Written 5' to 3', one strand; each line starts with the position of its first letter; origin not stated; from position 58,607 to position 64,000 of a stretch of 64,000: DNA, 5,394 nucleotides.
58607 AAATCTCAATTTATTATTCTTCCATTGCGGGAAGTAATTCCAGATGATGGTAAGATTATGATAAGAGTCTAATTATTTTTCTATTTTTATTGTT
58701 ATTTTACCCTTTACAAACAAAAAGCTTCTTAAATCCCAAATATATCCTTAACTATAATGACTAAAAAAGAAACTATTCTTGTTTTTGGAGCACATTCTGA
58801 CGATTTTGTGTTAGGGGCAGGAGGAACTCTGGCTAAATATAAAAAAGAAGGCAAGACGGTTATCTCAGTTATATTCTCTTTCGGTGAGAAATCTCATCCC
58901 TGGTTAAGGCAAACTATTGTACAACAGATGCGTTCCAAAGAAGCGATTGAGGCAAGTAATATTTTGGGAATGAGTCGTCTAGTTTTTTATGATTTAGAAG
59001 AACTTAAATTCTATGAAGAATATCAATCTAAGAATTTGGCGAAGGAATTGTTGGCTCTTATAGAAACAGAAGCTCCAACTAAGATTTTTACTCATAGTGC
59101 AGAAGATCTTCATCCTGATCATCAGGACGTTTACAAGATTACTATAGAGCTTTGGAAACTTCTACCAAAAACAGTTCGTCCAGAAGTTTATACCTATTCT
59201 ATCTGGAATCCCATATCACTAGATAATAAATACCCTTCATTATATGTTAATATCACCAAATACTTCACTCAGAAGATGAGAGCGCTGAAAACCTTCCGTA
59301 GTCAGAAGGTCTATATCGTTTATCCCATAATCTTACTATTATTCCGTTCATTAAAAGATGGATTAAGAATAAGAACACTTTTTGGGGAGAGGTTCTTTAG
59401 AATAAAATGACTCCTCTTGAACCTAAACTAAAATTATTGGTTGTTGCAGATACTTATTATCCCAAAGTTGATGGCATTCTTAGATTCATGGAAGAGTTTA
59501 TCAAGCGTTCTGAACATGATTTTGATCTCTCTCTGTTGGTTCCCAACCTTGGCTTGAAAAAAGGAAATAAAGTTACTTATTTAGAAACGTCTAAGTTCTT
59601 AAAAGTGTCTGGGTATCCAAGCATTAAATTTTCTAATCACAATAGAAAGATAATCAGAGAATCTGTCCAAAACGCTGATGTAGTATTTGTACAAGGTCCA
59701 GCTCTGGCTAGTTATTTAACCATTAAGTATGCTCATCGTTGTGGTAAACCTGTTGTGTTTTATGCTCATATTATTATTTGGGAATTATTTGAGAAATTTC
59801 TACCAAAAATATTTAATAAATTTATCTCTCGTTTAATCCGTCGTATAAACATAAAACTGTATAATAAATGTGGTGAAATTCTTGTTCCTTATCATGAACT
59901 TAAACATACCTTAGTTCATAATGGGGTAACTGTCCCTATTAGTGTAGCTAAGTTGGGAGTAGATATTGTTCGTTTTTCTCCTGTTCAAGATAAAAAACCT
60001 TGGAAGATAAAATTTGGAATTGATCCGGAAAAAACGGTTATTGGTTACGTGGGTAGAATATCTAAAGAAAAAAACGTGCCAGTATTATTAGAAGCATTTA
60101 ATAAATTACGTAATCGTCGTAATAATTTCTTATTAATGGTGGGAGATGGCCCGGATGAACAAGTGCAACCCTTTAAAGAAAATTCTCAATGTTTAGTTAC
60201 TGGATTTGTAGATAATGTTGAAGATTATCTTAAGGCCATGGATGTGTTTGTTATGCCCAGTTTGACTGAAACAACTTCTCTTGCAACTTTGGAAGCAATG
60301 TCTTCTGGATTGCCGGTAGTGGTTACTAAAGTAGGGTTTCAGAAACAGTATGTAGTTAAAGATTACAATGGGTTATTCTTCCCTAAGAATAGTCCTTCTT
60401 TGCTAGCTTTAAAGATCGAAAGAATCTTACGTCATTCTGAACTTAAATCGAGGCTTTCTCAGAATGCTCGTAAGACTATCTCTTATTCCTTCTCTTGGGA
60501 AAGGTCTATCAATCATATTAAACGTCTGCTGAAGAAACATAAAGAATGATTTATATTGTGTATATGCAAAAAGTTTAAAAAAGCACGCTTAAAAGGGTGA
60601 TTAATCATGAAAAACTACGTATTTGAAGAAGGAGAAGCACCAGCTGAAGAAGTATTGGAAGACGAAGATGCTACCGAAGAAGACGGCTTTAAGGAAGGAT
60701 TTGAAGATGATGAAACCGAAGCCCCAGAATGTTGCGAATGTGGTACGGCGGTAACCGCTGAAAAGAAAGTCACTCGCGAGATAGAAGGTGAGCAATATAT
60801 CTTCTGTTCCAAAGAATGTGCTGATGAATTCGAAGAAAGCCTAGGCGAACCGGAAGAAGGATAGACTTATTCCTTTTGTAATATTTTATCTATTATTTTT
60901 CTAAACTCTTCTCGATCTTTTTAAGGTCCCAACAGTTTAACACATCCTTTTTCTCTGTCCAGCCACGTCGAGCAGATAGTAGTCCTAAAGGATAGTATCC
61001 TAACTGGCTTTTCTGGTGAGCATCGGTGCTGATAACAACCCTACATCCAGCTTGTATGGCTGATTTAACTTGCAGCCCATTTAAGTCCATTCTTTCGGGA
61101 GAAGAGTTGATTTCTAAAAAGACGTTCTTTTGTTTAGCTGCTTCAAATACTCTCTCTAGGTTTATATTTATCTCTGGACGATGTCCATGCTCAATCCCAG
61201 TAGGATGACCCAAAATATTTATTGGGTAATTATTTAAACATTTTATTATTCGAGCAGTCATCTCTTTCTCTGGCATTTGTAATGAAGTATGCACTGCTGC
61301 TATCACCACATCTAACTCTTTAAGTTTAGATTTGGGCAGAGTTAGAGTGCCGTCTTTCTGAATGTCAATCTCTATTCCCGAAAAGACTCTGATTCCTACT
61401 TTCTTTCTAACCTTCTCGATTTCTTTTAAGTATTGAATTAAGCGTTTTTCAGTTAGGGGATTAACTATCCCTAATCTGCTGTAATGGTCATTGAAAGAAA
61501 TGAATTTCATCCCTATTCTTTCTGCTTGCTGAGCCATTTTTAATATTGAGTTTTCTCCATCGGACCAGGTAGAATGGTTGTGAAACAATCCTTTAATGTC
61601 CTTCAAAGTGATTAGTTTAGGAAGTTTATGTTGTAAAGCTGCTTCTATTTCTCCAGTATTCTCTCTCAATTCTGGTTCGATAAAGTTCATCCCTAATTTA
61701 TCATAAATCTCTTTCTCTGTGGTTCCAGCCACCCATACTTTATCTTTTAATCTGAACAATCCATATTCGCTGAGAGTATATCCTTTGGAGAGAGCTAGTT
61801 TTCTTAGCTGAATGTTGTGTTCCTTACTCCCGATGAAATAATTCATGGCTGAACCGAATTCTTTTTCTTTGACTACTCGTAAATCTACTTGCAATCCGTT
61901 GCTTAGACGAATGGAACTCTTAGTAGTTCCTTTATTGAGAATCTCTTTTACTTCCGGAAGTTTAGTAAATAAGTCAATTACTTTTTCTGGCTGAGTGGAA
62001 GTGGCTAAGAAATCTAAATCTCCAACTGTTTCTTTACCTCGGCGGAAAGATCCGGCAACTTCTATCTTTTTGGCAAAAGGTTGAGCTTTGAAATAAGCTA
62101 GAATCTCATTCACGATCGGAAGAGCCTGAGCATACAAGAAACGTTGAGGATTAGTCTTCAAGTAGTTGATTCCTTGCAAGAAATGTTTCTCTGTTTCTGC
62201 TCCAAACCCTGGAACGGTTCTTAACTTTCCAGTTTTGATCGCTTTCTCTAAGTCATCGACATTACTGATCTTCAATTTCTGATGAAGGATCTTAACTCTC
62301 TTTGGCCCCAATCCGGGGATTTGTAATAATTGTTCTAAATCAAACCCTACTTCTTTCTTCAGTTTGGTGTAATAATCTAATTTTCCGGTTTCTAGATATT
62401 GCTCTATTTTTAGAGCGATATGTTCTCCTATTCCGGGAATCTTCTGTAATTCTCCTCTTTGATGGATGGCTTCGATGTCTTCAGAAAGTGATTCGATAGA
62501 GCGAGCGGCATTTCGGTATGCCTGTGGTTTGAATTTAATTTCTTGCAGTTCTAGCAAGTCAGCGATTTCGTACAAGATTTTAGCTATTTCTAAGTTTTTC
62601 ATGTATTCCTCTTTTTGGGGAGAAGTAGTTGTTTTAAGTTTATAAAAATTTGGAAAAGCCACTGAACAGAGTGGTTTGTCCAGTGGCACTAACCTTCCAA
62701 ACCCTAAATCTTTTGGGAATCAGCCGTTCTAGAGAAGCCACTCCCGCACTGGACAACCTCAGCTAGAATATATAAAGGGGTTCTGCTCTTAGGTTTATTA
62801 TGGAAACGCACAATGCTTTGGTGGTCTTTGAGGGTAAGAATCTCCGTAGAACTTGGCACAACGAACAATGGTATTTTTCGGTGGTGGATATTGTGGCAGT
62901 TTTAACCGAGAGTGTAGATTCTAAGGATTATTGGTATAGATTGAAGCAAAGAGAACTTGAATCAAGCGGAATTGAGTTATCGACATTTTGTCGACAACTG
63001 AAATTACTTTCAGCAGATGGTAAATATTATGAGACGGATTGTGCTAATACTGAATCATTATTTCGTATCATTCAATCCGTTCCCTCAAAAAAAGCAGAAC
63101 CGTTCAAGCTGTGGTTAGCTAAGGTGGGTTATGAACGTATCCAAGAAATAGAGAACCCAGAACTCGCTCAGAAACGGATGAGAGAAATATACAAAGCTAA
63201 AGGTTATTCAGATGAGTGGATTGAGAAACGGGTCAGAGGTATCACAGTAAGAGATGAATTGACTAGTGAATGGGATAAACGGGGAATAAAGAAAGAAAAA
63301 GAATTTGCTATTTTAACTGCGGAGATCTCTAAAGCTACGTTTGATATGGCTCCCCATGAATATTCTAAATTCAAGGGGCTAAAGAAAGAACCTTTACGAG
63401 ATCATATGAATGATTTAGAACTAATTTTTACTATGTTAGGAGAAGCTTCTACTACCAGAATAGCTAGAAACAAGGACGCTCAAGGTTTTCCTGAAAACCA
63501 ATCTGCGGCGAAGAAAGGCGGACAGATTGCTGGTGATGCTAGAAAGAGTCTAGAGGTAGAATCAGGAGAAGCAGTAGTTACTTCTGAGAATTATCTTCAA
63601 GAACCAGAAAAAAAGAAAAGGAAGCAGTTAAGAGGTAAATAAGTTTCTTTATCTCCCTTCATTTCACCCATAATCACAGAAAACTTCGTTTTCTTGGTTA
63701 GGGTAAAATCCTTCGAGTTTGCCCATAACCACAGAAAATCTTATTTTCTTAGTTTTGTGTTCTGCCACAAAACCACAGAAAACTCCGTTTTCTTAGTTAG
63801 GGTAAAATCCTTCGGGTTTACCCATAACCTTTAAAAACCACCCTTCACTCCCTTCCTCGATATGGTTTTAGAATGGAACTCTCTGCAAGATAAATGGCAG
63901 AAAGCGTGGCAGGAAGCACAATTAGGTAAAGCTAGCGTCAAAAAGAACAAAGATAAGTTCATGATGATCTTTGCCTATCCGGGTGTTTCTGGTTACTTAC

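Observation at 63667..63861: ORB-like / palindromic direct-repeat array directly upstream of the leuS promoter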

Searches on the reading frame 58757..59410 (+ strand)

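Call 78: search_protein_families(library=pfam, proteins=[window:58757-59410:+], max_evalue=0.00001)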
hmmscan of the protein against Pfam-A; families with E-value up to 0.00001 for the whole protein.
window:58757-59410:+ (217 aa): 1 family
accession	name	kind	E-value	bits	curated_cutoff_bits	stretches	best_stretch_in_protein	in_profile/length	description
PF02585.22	PIG-L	-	1.7e-24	87.2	28.2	1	8-132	1-128/129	GlcNAc-PI de-N-acetylase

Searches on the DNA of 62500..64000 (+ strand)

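Call 5: search_rna_families(source=window, start=62500, end=64000, threshold=evalue, max_evalue=10)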
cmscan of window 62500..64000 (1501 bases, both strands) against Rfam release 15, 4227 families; matches with E-value up to 10: 13.
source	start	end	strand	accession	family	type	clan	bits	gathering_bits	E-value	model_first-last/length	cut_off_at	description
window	62585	62668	-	RF03096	RAGATH-19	Gene; sRNA;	-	22.3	85.6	0.94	1-141/141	no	RAGATH-19 RNA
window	63190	63320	+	RF02084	STnc130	Gene; sRNA;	-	19.7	55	5.5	1-135/135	no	Enterobacteria sRNA STnc130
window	62576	62684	+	RF01859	Phe_leader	Cis-reg; leader;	-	18.1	55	5.9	1-125/125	no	Phenylalanine leader peptide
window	63527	63618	+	RF02034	IMES-1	Gene;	-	17.8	81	0.52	1-191/191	no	IMES-1 RNA motif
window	63872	63978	+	RF02183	ST7-OT3_1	Gene; lncRNA;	-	17.2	50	8.6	1-79/79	no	ST7 overlapping transcript 3 conserved region 1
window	63683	63739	-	RF03500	mir-1262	Gene; miRNA;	-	16.6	70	7.8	1-91/91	no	mir-1262 microRNA precursor family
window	62574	62683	+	RF00106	RNAI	Gene; antisense;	-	15.9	47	5.9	1-102/102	no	RNAI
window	62699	62715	-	RF02129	GNAS-AS1_3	Gene; lncRNA;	-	15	42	1.8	1-38/38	no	GNAS antisense RNA 1 conserved region 3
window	63528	63716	+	RF02909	rli117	Gene; sRNA;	-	13.5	87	1.8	50-268/272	no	Listeria sRNA rli117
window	63496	63620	+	RF02191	TCL6_1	Gene; lncRNA;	-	13.5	60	5.5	1-113/113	no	T-cell leukemia/lymphoma 6 conserved region 1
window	63641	63760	-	RF01264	snR83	Gene; snRNA; snoRNA; HACA-box;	CL00023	13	75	4.4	1-308/308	no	Small nucleolar RNA snR83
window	63423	63491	+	RF02213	ZFAT-AS1_3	Gene; lncRNA;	-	12.7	70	8.6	1-80/80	no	ZFAT antisense RNA 1 conserved region 3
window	63957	63982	+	RF01142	sR19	Gene; snRNA; snoRNA; CD-box;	-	11.5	45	9.5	1-63/63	no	Small nucleolar RNA sR19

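Call 47: search_rna_families(sources=[L120, L122, L124, L125, L126, L127, L128, L004, L017, L019, L036, L011, L057, L055, L104, L073, L074, L110, L021], threshold=gathering)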
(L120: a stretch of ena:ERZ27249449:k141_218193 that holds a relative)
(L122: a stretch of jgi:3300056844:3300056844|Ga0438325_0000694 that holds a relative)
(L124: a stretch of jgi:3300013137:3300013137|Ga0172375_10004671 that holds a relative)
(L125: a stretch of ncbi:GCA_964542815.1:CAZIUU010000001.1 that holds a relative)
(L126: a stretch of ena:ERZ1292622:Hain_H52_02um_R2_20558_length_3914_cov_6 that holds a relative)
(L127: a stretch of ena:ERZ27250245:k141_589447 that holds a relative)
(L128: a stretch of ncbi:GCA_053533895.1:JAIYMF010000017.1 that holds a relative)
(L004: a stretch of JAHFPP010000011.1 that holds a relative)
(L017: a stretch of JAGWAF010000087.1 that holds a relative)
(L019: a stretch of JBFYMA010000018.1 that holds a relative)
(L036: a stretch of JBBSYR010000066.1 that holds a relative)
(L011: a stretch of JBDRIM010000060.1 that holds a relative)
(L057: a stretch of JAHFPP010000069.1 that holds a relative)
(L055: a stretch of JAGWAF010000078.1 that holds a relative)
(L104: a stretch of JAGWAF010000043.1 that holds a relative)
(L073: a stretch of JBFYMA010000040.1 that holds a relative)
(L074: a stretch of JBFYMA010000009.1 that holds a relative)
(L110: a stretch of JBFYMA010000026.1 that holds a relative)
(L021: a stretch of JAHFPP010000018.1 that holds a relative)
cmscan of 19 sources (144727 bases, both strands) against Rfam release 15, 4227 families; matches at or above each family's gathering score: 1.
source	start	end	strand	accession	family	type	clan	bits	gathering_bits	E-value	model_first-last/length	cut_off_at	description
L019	678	749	+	RF00005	tRNA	Gene; tRNA;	CL00001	30.6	29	0.05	1-71/71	no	tRNA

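Call 48: search_rna_families(source=L128, start=2400, end=3050, threshold=evalue, max_evalue=5)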
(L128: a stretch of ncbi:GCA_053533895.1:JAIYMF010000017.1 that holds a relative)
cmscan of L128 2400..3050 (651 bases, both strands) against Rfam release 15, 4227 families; matches with E-value up to 5: 1.
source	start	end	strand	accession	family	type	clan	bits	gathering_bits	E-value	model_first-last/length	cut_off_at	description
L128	2984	3040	-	RF01929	bxd_1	Gene; lncRNA;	-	13.6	75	2.1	22-86/86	no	Bithoraxoid conserved region 1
